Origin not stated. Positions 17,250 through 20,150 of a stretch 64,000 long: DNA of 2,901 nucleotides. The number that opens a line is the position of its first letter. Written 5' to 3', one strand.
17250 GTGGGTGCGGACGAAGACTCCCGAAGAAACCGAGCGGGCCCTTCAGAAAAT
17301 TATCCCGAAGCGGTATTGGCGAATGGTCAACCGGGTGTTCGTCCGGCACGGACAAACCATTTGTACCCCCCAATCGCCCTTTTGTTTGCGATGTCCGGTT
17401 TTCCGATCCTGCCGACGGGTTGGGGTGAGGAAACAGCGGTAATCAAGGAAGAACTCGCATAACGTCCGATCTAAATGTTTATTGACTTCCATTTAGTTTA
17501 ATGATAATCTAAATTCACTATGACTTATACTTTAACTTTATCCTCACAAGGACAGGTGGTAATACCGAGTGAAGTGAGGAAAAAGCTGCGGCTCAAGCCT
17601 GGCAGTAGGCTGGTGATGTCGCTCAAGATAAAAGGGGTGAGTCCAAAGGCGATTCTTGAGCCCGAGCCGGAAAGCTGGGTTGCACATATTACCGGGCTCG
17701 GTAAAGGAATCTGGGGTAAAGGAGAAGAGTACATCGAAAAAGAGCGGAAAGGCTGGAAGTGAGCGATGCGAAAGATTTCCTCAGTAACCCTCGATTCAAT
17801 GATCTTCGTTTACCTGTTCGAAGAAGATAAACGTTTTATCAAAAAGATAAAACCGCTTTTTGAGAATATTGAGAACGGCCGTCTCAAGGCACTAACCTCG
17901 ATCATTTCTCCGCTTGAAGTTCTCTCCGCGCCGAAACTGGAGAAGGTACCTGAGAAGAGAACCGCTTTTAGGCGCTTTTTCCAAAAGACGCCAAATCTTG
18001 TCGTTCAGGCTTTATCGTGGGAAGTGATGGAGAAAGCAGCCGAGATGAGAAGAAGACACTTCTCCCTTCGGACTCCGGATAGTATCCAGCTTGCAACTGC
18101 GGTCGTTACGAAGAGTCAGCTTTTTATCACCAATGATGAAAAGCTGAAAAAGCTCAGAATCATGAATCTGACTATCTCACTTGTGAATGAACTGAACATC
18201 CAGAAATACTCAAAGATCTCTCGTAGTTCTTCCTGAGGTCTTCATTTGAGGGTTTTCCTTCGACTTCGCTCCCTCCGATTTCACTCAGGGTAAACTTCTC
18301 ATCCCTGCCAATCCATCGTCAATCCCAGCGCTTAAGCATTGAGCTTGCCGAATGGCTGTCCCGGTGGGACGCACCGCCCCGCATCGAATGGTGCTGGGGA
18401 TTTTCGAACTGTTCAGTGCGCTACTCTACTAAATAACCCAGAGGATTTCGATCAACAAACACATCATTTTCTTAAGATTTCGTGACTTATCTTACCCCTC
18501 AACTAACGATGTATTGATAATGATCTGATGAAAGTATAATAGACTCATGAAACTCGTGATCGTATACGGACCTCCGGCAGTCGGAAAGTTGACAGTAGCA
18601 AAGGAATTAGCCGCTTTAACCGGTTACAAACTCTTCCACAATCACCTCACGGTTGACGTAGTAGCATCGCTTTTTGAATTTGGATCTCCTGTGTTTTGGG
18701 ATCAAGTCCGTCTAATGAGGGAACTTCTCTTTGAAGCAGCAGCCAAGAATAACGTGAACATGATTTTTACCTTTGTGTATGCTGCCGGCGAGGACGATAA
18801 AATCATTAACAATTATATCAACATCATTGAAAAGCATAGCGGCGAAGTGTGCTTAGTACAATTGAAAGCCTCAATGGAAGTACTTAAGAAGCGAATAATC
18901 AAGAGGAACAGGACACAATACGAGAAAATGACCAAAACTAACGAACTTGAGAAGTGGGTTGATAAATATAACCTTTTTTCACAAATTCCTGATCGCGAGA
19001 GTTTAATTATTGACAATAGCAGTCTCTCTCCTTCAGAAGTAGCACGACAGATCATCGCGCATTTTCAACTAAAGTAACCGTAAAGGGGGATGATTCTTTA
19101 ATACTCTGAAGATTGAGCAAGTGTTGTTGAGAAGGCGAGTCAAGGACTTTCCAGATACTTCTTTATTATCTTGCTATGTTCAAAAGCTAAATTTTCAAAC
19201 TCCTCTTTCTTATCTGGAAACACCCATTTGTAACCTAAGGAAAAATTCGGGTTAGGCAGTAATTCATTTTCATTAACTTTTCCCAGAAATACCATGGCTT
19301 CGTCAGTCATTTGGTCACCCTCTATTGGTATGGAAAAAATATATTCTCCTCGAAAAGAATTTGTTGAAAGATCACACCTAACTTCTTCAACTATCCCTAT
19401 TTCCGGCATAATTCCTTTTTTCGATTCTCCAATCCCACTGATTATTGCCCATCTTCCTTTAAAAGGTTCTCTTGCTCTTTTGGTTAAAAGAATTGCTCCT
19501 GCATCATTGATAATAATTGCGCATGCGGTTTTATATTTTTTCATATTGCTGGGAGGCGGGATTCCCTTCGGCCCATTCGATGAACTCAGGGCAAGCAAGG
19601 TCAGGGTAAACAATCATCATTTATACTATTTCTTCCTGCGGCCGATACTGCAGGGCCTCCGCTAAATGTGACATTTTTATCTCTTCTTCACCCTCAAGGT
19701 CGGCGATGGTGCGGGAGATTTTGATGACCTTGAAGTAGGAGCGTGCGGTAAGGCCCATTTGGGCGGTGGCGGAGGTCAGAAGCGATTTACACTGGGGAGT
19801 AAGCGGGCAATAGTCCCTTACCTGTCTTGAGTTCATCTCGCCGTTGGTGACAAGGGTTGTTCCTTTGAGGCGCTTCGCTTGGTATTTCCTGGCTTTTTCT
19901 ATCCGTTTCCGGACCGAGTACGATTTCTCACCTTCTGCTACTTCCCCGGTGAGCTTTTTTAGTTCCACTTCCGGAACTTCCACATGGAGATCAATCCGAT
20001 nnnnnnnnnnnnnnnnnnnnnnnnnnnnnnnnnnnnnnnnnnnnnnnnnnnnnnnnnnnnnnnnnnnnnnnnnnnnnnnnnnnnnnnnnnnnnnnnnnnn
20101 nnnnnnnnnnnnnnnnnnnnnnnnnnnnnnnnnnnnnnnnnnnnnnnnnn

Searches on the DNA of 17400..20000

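Call 8: search_rna_families(source=window, start=18100, end=19750, threshold=evalue, max_evalue=10, show_alignments=4)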
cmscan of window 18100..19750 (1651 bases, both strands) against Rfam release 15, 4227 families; matches with E-value up to 10: 5.
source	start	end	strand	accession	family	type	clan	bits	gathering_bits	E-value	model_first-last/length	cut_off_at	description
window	19125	19222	+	RF01212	sn2524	Gene; snRNA; snoRNA; CD-box;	-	19.2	44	7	1-109/109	no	Small nucleolar RNA sn2524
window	18260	18311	-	RF00606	SNORD93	Gene; snRNA; snoRNA; CD-box;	-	18.1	60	4.6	1-74/74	no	Small nucleolar RNA SNORD93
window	19177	19213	-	RF01360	CRISPR-DR47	Gene; CRISPR;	-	16.3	39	9.2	1-37/37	no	CRISPR RNA direct repeat element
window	18251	18306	-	RF01309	sR60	Gene; snRNA; snoRNA; CD-box;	CL00132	15.9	50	1.6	1-55/55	no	Small nucleolar RNA sR60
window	18749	18829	-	RF01927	MIR1222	Gene; miRNA;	-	15.1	90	8.7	1-134/134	no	MIR1222 microRNA precursor family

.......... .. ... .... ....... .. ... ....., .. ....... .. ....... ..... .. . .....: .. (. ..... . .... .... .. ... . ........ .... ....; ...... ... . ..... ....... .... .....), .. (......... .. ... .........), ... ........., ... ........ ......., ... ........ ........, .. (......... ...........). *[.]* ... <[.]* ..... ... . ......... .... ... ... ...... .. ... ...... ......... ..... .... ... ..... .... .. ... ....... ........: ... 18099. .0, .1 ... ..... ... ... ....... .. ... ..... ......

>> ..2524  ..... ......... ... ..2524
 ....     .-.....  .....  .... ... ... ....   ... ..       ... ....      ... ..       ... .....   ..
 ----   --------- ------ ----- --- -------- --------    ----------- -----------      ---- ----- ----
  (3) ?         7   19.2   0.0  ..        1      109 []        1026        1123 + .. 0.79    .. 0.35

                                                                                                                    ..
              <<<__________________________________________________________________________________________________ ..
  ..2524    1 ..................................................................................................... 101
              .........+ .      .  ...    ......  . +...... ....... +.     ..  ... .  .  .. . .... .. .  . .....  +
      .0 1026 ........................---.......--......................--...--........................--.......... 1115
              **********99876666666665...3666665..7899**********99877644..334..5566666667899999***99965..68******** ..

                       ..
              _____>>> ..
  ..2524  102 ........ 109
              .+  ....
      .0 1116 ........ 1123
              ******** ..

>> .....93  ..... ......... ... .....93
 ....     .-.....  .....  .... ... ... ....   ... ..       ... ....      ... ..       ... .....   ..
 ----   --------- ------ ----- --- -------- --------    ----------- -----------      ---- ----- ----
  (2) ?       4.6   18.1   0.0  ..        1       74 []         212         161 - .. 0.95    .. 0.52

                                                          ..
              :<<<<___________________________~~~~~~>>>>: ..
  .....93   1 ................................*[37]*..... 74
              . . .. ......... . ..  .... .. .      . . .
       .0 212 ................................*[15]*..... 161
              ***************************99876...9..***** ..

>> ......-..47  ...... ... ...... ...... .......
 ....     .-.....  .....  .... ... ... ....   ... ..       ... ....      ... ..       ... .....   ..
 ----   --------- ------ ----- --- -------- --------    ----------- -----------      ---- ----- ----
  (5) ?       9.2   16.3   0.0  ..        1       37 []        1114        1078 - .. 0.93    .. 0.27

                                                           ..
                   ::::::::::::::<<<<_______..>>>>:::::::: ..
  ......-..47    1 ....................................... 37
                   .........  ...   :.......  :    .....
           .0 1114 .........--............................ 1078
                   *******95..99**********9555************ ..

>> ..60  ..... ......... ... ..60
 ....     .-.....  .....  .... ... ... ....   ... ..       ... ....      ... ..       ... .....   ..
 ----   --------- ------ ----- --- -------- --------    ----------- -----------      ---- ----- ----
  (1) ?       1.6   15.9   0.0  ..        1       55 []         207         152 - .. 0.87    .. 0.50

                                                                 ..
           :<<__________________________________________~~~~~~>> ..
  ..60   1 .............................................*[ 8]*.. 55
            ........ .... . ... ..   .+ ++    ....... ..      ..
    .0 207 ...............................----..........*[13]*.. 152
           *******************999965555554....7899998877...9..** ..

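Call 61: search_rna_families(source=window, start=17400, end=20000, threshold=evalue, max_evalue=10, show_alignments=0)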
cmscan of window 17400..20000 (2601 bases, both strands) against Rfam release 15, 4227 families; matches with E-value up to 10: 4.
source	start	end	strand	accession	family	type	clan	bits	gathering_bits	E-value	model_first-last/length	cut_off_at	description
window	18260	18311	-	RF00606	SNORD93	Gene; snRNA; snoRNA; CD-box;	-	18.1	60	7.3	1-74/74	no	Small nucleolar RNA SNORD93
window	18251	18306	-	RF01309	sR60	Gene; snRNA; snoRNA; CD-box;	CL00132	15.9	50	2.5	1-55/55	no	Small nucleolar RNA sR60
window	17566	17690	+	RF01234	SNORA47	Gene; snRNA; snoRNA; HACA-box;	-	15.9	45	3.4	1-138/138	no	Small nucleolar RNA SNORA47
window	17421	17439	+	RF01276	sR53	Gene; snRNA; snoRNA; CD-box;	-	12.8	49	9.4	42-60/60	no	Small nucleolar RNA sR53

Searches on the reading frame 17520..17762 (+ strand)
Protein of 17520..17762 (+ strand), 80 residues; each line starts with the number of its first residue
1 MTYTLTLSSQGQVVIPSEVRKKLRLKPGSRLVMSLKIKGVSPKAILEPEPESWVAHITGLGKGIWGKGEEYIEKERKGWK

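Call 6: search_protein_families(library=pfam, proteins=[window:17520-17762:+], max_evalue=0.1)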
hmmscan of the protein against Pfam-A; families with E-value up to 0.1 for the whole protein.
window:17520-17762:+ (80 aa): 3 families
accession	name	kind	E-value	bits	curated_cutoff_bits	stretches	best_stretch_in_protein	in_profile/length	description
PF04014.23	MazE_antitoxin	-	5.3e-08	33.1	24.7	1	6-35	3-32/48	Antidote-toxin recognition MazE, bacterial antitoxin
PF14250.11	AbrB-like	-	0.04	14.5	25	1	2-38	30-66/70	AbrB-like transcriptional regulator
PF15937.10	PrlF_antitoxin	-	0.065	13.8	32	1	6-36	3-33/99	prlF antitoxin for toxin YhaV_toxin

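Call 81: search_protein_families(library=padloc, proteins=[window:17520-17762:+], max_evalue=0.01)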
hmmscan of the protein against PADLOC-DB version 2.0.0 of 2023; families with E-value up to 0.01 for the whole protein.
window:17520-17762:+ (80 aa): 0 families

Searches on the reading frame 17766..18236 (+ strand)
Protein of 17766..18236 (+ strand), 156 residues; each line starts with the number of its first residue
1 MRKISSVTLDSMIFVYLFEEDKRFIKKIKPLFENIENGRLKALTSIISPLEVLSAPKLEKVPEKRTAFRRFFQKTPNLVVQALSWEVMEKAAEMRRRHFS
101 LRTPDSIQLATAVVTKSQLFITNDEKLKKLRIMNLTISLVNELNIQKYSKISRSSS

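Call 6: search_protein_families(library=pfam, proteins=[window:17766-18236:+], max_evalue=0.1)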
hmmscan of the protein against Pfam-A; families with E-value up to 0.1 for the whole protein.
window:17766-18236:+ (156 aa): 1 family
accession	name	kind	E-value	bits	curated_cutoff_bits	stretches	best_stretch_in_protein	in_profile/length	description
PF01850.27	PIN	-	1.2e-13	52.1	23.6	1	8-130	2-117/120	PIN domain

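Call 16: search_protein_families(library=ncbifam, proteins=[window:17766-18236:+], max_evalue=0.1)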
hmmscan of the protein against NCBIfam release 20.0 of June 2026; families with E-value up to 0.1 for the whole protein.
window:17766-18236:+ (156 aa): 0 families

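Call 81: search_protein_families(library=padloc, proteins=[window:17766-18236:+], max_evalue=0.01)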
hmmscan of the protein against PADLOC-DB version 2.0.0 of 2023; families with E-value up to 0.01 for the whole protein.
window:17766-18236:+ (156 aa): 0 families
